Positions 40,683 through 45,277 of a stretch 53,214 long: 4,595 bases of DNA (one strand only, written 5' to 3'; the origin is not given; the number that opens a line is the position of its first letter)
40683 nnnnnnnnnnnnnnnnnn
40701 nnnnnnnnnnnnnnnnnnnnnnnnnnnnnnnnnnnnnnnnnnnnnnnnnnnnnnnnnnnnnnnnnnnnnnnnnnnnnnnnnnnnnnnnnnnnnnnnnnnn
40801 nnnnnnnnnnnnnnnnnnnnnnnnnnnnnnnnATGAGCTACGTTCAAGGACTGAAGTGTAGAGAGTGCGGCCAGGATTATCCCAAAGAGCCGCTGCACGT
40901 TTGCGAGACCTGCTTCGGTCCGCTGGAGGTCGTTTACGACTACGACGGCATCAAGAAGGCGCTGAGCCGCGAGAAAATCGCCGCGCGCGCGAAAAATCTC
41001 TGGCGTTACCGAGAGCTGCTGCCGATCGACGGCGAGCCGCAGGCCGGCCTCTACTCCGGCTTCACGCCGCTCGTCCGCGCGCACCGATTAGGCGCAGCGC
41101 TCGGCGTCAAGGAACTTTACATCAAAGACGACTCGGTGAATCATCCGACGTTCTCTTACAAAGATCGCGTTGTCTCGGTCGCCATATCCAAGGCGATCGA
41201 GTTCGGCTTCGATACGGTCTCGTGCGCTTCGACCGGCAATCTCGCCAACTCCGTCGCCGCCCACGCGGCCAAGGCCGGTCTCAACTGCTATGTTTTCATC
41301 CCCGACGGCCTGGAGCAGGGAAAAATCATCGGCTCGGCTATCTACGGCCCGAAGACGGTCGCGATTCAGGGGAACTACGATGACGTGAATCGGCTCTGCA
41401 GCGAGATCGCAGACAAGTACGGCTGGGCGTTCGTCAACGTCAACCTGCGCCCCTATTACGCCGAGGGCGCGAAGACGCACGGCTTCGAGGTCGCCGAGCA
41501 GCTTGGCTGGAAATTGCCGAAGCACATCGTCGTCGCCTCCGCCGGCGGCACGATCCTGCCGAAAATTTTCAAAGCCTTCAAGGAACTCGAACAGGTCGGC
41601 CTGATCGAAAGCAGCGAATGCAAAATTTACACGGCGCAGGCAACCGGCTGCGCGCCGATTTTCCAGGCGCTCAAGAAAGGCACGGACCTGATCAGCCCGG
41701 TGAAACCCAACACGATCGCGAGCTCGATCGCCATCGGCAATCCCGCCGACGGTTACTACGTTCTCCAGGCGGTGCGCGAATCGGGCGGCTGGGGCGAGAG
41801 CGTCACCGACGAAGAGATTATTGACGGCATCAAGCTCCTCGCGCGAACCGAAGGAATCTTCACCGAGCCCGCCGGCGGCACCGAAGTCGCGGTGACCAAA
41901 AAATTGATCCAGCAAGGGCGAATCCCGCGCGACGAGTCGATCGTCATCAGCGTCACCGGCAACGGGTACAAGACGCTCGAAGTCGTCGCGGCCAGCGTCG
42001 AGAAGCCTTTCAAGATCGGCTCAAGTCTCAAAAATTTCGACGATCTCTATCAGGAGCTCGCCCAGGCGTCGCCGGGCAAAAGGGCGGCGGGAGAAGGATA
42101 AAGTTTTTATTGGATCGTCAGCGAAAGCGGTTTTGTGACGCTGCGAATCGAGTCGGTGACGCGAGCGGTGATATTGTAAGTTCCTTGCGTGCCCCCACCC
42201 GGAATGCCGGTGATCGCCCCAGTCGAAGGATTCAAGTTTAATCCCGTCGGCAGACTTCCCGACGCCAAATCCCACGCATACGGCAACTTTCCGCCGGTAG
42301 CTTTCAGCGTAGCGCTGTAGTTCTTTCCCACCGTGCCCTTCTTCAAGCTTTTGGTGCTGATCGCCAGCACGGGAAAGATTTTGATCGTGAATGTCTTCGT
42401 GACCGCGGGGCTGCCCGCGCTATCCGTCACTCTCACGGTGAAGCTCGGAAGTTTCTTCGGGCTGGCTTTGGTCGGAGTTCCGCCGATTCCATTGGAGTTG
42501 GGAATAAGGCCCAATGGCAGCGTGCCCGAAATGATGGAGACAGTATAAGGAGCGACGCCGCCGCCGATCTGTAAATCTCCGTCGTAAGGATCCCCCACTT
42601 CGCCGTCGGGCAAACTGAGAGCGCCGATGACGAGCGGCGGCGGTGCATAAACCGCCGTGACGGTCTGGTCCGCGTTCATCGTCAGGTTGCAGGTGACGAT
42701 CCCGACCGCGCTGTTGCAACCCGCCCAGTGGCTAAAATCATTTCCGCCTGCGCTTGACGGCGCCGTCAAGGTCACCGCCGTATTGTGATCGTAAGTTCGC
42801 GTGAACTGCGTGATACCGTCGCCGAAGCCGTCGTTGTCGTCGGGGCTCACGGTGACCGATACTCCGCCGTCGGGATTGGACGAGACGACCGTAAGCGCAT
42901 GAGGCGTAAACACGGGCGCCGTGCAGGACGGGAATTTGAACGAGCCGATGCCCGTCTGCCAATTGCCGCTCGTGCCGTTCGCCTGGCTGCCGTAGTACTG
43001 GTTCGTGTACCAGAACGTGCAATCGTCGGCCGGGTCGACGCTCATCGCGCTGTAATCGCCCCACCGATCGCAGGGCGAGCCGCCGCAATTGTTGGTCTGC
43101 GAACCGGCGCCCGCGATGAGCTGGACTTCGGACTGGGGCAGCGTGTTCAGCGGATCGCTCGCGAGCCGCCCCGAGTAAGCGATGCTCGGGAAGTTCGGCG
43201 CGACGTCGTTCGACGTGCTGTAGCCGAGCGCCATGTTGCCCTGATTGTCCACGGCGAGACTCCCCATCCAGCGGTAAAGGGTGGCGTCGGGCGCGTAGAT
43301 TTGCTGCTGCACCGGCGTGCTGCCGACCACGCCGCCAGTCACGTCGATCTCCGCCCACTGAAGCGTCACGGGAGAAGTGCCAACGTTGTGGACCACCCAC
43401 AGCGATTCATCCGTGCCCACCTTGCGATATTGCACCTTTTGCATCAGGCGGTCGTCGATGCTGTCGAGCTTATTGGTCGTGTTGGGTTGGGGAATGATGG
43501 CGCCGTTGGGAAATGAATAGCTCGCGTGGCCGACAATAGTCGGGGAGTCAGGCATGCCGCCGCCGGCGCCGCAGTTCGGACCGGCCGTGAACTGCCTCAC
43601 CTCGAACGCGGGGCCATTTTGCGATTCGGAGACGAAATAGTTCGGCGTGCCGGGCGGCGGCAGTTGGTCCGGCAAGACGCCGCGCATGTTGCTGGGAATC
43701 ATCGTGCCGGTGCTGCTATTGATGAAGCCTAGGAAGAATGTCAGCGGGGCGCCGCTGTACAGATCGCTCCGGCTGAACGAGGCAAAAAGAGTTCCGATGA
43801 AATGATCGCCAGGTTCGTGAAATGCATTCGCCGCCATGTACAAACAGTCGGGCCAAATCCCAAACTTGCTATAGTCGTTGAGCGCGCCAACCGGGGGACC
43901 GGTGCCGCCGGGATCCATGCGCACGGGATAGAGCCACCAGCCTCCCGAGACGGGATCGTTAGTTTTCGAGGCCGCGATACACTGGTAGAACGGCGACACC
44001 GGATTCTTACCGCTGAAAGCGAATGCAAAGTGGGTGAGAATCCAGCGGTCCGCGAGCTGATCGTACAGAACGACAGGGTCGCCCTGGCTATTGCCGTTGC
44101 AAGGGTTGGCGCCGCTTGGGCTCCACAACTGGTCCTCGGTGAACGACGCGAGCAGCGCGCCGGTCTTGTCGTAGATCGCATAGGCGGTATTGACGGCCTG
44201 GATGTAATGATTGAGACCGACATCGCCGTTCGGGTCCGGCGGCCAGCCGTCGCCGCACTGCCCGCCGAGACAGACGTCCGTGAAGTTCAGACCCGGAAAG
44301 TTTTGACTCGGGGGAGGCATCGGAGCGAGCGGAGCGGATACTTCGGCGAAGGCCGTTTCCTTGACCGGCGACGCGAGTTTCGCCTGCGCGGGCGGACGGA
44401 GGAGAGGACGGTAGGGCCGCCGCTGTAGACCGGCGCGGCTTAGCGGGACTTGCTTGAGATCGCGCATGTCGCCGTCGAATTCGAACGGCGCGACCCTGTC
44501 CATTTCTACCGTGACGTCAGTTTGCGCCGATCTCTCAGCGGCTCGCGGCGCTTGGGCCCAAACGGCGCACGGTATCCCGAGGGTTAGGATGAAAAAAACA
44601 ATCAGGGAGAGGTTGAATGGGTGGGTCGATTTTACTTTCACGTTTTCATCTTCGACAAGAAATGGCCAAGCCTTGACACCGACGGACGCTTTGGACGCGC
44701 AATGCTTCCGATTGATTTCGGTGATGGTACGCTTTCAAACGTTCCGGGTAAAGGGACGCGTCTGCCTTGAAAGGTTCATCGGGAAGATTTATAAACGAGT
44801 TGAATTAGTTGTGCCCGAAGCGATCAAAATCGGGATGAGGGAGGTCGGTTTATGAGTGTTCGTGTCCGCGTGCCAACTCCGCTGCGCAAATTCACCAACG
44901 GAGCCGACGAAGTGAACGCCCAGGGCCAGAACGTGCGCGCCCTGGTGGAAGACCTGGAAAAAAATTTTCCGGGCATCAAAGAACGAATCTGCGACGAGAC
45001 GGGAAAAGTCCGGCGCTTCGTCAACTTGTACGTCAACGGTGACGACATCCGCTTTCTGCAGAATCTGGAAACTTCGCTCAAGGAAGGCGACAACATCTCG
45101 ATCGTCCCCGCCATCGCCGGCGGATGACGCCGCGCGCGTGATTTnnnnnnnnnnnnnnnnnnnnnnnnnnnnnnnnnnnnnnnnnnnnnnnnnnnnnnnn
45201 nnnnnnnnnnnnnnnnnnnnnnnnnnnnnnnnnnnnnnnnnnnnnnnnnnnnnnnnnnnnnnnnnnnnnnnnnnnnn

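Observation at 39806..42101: SAM-I riboswitch controls a ThiF/MoeB-like E1 plus a threonine-synthase paralog, implying thiocarboxylate-dependent homocysteine/methionine synthesis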

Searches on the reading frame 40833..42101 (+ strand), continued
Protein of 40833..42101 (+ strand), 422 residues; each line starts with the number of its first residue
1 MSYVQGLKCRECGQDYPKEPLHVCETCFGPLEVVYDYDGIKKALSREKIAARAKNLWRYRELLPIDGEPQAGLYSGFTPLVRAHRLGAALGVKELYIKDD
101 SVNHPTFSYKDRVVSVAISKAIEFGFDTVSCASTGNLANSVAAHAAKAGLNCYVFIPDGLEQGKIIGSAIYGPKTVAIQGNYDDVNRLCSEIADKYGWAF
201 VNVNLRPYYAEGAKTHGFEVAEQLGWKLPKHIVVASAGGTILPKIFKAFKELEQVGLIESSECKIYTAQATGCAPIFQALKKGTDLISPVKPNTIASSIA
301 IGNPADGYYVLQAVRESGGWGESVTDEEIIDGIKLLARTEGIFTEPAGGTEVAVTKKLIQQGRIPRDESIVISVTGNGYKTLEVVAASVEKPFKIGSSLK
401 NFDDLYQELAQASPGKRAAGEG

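Call 74: search_dna_similar(query=window:40833-42098:+, collection=plasmids, mode=protein, max_evalue=1e-40, max_rows=25)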
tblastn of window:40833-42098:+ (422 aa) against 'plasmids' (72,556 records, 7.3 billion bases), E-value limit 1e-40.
Records with a match: 72; places in all: 74; records where one place covers at least 80% of the query: 60.
Best place of each record, by identity: <60% 72.
By first word of the organism name: Azospirillum 10; Natrinema 6; Haloarcula 5; Priestia 5; Acinetobacter 4; Haladaptatus 3; Aminobacter 3; Natribaculum 3; Haloferax 3; Halostella 2; and 24 more.
By predicted mobility (MOB-suite, as given by PLSDB): non-mobilizable 62; mobilizable 9; conjugative 1.
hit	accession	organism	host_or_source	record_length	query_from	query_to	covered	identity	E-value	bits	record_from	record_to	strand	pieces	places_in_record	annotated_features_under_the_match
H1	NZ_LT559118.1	Nonomuraea gerenzanensis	-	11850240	7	402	94%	52.6%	3e-119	389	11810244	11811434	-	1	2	none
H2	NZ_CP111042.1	Haladaptatus caseinilyticus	cell culture,sediment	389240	1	412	98%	36.9%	4e-66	236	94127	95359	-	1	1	thrC: threonine synthase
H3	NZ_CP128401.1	Candidatus Chlorohelix allophototropha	Single colony of Candidatus Chlorohelix ...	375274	2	389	92%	39.1%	6e-67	238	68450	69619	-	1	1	threonine synthase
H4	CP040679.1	Halostella pelagica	pure culture,isolated from salted brown ...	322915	1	406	96%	36.3%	2e-67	239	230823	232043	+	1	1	record has no annotation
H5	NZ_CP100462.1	Salinigranum marinum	cell culture,Saline soil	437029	1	411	97%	35.4%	7e-69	243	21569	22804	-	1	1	thrC: threonine synthase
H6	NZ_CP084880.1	Natrinema halophilum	pure culture,salt mine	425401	1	407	96%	35.7%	4e-67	239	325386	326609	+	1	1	thrC: threonine synthase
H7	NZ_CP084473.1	Natrinema sp. DC36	cell culture,sediment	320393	1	406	96%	35.8%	4e-67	238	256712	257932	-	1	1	thrC: threonine synthase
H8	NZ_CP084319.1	Haloterrigena alkaliphila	Salt lake,Salt lake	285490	1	406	96%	35.8%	6e-66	235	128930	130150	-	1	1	thrC: threonine synthase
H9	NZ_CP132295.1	Natronococcus sp. AD-5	cell culture,sediment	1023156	1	383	91%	37.9%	1e-68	243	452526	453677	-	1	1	record has no annotation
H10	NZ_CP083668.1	Haloprofundus halobius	cell culture,salt lake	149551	1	406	96%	35.8%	3e-66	236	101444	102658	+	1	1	thrC: threonine synthase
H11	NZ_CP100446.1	Natrinema caseinilyticum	marine sediment,sediment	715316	1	383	91%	37.7%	1e-66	237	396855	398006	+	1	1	thrC: threonine synthase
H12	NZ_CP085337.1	Haladaptatus halobius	cell culture,saline soil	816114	1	406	96%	35.4%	7e-67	238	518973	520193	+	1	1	thrC: threonine synthase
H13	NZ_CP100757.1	Natrinema gelatinilyticum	marine sediment,sediment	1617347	1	383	91%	37.4%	5e-66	235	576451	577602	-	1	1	record has no annotation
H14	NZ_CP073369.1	Haloarcula sinaiiensis ATCC 33800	cell culture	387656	1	413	98%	34.0%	9e-65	232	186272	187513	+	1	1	thrC: threonine synthase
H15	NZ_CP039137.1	Haloarcula marismortui ATCC 43049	Cell culture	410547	1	413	98%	34.0%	9e-65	232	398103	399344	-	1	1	thrC: threonine synthase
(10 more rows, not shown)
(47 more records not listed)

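Call 75: get_annotated_region(hit=H1, flank=6000)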
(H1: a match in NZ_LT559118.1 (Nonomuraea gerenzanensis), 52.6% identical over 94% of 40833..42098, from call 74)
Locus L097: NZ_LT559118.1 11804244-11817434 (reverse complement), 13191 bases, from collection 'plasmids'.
description: Nonomuraea gerenzanensis isolate nono1 plasmid I, complete sequence
organism: Nonomuraea gerenzanensis (NCBI taxid 93944)
taxonomy: Bacteria; Actinomycetota; Actinomycetes; Streptosporangiales; Streptosporangiaceae; Nonomuraea; Nonomuraea gerenzanensis
host: -; source: -; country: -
typing (MOB-suite, as given by PLSDB): non-mobilizable
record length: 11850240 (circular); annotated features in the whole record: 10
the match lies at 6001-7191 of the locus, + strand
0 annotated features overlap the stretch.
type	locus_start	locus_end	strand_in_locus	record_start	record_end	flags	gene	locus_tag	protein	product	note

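Call 80: search_dna_similar(query=L020:1974-3098:+, collection=plasmids, mode=protein, max_evalue=1e-40, max_rows=12)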
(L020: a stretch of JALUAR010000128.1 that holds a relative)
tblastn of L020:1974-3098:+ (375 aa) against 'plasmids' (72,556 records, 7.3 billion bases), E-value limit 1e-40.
Records with a match: 44; places in all: 46; records where one place covers at least 80% of the query: 42.
Best place of each record, by identity: 60-80% 8; <60% 36.
By first word of the organism name: Haloarcula 6; Priestia 5; Acinetobacter 4; Natrinema 4; Listeria 2; Stenotrophomonas 2; Streptomyces 2; Haloterrigena 2; Haladaptatus 2; Brevibacillus 1; and 14 more.
By predicted mobility (MOB-suite, as given by PLSDB): non-mobilizable 38; mobilizable 5; conjugative 1.
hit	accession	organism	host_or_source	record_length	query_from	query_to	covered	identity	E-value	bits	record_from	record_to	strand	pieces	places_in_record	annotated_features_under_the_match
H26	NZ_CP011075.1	Brevibacillus laterosporus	Oryza sativa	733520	19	365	93%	64.7%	9e-133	426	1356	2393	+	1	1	thrC: threonine synthase | homoserine dehydrogenase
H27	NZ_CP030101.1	Listeria monocytogenes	Environment,water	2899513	23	355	89%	63.1%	3e-124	401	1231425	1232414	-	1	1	none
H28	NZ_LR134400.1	Listeria monocytogenes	Homo sapiens,Vein blood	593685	23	355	89%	63.1%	1e-123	399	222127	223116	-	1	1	thrC: threonine synthase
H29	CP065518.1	Stenotrophomonas rhizophila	Kandelia candel (mangrove),cell culture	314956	23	352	88%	63.3%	1e-123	399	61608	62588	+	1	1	none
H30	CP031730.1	Stenotrophomonas rhizophila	Nusuttodinium aeruginosum,whole organism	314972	23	352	88%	63.3%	1e-123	399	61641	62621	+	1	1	threonine synthase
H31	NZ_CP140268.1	Priestia megaterium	Single cell,ginseng rhizosphere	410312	20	373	94%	58.9%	5e-120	389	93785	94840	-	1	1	thrC: threonine synthase | homoserine dehydrogenase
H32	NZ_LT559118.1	Nonomuraea gerenzanensis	-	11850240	19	355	90%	61.7%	6e-124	400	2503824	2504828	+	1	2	none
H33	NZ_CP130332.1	Lysinibacillus fusiformis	Winter wheat (Triticum ...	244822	23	352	88%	63.0%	4e-123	398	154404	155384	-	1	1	thrC: threonine synthase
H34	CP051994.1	Staphylococcus aureus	Homo sapiens,respiratory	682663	21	357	90%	61.2%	4e-118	383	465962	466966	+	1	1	threonine synthase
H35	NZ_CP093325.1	Bacillus sp. N5-665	whole organism,peat soil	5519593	18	369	94%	57.1%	2e-113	370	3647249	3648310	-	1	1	none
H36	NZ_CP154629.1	Acetoanaerobium noterae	cell culture,Sludge of a digestion ...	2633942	23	375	94%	56.1%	4e-112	366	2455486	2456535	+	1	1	none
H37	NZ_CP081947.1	Pseudomonas sp. DR48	Rhizosphere of Soybean,whole organism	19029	19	358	91%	57.3%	1e-115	376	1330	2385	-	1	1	record has no annotation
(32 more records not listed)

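Call 81: get_annotated_region(hit=H32, flank=3000)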
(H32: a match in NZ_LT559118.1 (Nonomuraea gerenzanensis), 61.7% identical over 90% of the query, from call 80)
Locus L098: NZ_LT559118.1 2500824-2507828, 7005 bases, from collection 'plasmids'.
description: Nonomuraea gerenzanensis isolate nono1 plasmid I, complete sequence
organism: Nonomuraea gerenzanensis (NCBI taxid 93944)
taxonomy: Bacteria; Actinomycetota; Actinomycetes; Streptosporangiales; Streptosporangiaceae; Nonomuraea; Nonomuraea gerenzanensis
host: -; source: -; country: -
typing (MOB-suite, as given by PLSDB): non-mobilizable
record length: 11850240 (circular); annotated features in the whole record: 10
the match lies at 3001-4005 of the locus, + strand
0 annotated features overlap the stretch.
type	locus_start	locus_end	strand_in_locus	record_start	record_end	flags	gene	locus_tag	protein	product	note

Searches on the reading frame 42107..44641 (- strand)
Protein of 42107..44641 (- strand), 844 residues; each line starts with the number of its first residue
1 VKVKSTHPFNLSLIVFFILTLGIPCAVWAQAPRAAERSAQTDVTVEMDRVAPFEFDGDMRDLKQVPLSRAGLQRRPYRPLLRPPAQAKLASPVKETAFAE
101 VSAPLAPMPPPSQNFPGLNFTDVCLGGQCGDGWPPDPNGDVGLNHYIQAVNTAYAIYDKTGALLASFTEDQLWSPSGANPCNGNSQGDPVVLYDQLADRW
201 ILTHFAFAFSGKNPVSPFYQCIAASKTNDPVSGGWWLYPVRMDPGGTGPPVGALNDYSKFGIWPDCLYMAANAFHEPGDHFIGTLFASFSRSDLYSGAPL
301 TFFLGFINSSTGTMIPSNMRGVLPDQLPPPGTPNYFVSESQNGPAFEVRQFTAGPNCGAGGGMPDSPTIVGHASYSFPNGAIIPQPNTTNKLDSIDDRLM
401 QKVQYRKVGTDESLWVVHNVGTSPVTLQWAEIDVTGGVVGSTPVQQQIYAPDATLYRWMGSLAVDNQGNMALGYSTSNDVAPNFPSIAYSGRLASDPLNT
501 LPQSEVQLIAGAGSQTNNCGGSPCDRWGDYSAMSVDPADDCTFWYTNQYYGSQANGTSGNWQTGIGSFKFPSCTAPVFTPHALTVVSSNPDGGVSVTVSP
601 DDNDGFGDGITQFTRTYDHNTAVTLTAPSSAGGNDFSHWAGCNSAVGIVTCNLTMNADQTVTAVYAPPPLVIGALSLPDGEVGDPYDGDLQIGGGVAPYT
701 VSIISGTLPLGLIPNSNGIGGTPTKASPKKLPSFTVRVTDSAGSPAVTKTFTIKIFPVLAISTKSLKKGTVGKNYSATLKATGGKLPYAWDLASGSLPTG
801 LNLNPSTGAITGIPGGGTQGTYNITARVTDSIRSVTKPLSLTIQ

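Call 5: search_protein_families(library=pfam, proteins=[window:42107-44641:-], max_evalue=0.01)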
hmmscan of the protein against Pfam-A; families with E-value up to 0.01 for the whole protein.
window:42107-44641:- (844 aa): 2 families
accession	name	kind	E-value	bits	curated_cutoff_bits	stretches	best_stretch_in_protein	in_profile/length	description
PF05345.18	He_PIG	-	5.1e-21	75.4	24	2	762-843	6-95/96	Putative Ig domain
PF18998.6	Flg_new_2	-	0.00013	22.4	23.6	1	613-666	15-70/73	Divergent InlB B-repeat domain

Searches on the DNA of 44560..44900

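Call 57: search_rna_families(source=window, start=44560, end=44900, threshold=evalue, max_evalue=1)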
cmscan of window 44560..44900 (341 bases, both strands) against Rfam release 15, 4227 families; matches with E-value up to 1: 0.
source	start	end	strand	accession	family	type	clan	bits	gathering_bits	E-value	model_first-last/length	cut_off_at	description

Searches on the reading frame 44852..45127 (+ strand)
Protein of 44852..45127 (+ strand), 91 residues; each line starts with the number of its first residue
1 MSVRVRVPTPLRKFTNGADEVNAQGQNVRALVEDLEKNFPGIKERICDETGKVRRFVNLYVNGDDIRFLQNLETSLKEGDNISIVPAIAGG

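Call 5: search_protein_families(library=pfam, proteins=[window:44852-45127:+], max_evalue=0.01)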
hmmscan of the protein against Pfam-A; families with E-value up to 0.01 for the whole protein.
window:44852-45127:+ (91 aa): 2 families
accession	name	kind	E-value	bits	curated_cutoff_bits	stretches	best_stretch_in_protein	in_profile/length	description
PF02597.26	ThiS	-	1.2e-17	64.6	22.5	1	5-91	1-76/76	ThiS family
PF09138.17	Urm1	-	0.0025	18.6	21.8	1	22-91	27-96/96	Urm1 (Ubiquitin related modifier)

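Call 6: search_protein_families(library=ncbifam, proteins=[window:44852-45127:+], max_evalue=0.01)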
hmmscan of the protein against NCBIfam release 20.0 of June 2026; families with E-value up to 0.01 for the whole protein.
window:44852-45127:+ (91 aa): 4 families
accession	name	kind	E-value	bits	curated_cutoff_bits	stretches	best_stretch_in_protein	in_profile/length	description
TIGR01687.1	moaD_arch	subfamily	4.4e-16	59.2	49.5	1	3-91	1-88/88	MoaD family protein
NF041918.1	SAMP1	equivalog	8.7e-16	58.2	60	1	9-91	7-91/91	ubiquitin-like small modifier protein 1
NF053661.1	Urm1_like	equivalog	1.3e-06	28.5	70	1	7-91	4-79/79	Urm1-like protein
TIGR01683.1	thiS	equivalog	0.0034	17.7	37.45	0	61-91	34-64/64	sulfur carrier protein ThiS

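Call 35: search_solved_structures(query=window:44852-45124:+, max_evalue=0.01, show_alignments=2)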
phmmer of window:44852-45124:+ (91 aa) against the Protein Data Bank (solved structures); distinct sequences matched with E-value up to 0.01: 7.
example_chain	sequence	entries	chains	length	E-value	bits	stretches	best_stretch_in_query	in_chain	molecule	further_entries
3dwg_C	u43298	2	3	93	1.1e-23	86.1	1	1-91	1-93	9.5 kDa culture filtrate antigen cfp10A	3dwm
4n6e_B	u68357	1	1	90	4.7e-21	77.8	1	1-91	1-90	ThiS/MoaD family protein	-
1v8c_A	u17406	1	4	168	6.3e-09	39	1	16-91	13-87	MoaD related protein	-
2l52_A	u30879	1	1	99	8.3e-08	35.5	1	3-91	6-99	METHANOSARCINA ACETIVORANS SAMP1 HOMOLOG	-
2m19_A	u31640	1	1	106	1e-06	32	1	30-91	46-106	Molybdopterin converting factor subunit 1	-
1vjk_A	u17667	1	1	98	0.00011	25.5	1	17-91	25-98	molybdopterin converting factor, subunit 1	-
2g1e_A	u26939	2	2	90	0.00014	25.2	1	3-91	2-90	hypothetical protein Ta0895 | Putative uncharacterized protein Ta0895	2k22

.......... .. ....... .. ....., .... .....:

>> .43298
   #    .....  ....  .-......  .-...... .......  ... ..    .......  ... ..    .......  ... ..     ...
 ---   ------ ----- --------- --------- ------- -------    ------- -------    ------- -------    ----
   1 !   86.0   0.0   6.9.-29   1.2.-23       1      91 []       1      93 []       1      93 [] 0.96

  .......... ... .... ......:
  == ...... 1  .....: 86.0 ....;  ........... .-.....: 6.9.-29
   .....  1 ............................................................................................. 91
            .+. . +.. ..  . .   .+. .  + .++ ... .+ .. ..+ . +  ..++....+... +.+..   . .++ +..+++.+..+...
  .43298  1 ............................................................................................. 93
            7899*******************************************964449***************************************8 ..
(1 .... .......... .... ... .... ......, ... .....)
